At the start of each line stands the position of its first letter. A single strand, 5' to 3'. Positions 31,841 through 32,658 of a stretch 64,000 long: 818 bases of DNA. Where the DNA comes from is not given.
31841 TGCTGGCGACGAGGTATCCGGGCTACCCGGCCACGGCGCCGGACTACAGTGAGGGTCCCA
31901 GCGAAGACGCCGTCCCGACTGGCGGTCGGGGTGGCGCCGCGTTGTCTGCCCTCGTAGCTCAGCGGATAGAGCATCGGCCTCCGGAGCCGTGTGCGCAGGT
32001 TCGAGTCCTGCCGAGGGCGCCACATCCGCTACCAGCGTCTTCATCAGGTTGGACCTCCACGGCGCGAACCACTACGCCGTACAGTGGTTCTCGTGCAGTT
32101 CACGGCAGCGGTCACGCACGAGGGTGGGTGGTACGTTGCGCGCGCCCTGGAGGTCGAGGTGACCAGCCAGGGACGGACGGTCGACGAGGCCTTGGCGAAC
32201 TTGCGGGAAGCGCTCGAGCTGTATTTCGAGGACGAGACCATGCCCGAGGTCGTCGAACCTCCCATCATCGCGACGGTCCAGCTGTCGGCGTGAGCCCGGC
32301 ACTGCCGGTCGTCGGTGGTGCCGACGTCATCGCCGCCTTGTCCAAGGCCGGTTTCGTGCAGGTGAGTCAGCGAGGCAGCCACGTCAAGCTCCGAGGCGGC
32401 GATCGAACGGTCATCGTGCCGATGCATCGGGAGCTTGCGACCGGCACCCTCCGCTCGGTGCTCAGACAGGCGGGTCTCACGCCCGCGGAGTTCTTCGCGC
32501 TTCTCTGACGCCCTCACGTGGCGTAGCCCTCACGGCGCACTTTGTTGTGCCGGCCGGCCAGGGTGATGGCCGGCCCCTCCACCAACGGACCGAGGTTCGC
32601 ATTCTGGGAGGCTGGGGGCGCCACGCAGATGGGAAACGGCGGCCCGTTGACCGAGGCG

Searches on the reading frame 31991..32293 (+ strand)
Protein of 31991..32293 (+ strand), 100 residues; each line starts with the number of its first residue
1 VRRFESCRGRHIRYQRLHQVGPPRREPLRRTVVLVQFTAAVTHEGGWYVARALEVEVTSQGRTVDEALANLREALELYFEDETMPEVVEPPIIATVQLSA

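Call 31: search_protein_families(library=pfam, proteins=[window:31991-32293:+], max_evalue=0.01)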
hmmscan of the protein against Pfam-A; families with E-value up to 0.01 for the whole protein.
window:31991-32293:+ (100 aa): 1 family
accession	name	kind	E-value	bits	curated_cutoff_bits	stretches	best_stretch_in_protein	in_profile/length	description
PF24113.1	DUF7387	-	6.5e-07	30.1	27.9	1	41-80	17-56/85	Family of unknown function (DUF7387)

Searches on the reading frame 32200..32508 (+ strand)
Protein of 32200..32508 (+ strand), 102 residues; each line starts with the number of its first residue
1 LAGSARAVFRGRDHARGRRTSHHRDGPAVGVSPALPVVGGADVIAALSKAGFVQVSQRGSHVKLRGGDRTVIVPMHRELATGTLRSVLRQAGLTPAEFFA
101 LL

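Call 31: search_protein_families(library=pfam, proteins=[window:32200-32508:+], max_evalue=0.01)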
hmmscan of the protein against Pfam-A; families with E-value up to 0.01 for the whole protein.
window:32200-32508:+ (102 aa): 1 family
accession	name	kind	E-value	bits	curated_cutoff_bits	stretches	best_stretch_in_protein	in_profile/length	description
PF07927.17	HicA_toxin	-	8.2e-18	64.7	27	1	41-93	2-58/58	HicA toxin of bacterial toxin-antitoxin,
